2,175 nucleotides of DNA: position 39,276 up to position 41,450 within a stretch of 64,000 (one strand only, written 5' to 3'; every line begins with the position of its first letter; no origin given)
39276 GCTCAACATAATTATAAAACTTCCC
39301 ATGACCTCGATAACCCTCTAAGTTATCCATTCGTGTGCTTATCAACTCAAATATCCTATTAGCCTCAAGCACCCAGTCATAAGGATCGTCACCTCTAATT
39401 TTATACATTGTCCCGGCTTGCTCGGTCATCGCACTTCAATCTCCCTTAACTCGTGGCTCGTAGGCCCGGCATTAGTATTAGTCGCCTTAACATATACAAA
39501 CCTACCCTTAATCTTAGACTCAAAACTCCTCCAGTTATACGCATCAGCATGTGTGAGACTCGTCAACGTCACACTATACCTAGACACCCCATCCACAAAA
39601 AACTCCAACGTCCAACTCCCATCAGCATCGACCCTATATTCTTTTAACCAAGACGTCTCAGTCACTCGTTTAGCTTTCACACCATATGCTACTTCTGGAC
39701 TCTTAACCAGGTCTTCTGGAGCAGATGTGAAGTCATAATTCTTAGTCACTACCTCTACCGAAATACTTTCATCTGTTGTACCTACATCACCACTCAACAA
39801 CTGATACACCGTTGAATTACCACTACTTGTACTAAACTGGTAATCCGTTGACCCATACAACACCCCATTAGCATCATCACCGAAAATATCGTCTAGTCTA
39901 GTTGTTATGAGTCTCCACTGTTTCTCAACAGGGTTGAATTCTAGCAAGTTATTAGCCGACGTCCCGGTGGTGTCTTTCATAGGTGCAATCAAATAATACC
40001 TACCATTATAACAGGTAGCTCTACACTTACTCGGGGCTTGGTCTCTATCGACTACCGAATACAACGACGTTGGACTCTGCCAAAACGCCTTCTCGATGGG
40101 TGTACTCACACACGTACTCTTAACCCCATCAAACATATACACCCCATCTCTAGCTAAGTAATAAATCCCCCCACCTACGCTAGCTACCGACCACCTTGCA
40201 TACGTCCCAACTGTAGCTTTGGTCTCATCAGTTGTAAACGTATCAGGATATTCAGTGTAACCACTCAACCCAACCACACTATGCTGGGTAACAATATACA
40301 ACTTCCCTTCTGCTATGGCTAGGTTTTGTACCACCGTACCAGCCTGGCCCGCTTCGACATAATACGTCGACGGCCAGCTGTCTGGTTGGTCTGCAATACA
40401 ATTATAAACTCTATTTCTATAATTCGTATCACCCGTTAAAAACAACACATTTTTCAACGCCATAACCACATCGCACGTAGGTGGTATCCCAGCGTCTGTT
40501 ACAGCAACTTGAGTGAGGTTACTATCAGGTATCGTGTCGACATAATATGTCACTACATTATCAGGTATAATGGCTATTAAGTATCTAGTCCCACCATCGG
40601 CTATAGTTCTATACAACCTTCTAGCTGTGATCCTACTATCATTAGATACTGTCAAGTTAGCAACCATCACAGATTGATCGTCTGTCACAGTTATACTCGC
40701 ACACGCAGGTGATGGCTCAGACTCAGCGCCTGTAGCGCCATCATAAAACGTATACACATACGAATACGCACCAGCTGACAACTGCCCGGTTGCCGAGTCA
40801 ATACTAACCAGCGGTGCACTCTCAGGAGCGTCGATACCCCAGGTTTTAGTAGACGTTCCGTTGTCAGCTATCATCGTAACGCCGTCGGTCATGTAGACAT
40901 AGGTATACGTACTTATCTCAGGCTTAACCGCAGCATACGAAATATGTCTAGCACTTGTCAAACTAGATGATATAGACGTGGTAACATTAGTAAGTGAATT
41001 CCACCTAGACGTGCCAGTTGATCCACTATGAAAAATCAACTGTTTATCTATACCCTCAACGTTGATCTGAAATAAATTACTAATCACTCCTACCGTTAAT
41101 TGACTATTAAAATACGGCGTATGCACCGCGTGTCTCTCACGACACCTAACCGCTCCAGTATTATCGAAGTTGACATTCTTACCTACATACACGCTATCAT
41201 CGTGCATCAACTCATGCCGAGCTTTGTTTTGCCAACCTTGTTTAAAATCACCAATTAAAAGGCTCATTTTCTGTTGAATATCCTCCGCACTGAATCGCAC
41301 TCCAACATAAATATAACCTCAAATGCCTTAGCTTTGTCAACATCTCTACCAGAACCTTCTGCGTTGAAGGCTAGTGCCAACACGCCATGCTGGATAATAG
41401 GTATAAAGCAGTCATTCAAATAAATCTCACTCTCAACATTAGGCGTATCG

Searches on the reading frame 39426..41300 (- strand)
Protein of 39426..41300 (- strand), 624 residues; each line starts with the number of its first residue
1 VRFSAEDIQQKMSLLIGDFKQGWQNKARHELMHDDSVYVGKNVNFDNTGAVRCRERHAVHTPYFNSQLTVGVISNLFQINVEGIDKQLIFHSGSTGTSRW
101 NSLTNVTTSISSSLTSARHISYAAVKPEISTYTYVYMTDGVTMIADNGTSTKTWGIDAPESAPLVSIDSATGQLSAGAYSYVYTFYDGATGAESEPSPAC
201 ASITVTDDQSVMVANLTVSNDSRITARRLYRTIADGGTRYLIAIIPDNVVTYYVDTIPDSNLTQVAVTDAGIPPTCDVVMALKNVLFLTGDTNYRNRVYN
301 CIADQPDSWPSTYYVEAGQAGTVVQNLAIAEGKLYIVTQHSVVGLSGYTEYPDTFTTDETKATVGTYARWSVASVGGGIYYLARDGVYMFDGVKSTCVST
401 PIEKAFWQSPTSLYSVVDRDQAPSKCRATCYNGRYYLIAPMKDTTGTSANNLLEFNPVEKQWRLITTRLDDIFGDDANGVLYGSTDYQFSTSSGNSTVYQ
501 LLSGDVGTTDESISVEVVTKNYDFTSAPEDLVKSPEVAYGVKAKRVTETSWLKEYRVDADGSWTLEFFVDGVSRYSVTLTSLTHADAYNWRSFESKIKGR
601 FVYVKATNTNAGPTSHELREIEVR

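Call 89: search_protein_families(library=phrogs, proteins=[window:39426-41300:-], max_evalue=0.0001)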
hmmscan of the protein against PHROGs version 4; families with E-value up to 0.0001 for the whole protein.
window:39426-41300:- (624 aa): 3 families
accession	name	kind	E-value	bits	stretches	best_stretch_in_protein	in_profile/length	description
phrog_511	-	head and packaging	1.5e-29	103.9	1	89-490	376-762/862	internal virion protein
phrog_3287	-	head and packaging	2.3e-13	50.8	1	271-406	142-293/524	virion structural protein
phrog_8040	-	connector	1e-10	42.1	1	135-269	109-234/396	head closure Hc3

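Call 90: search_protein_families(library=pfam, proteins=[window:39426-41300:-], max_evalue=0.01)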
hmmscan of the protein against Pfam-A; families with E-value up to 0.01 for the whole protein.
window:39426-41300:- (624 aa): 0 families
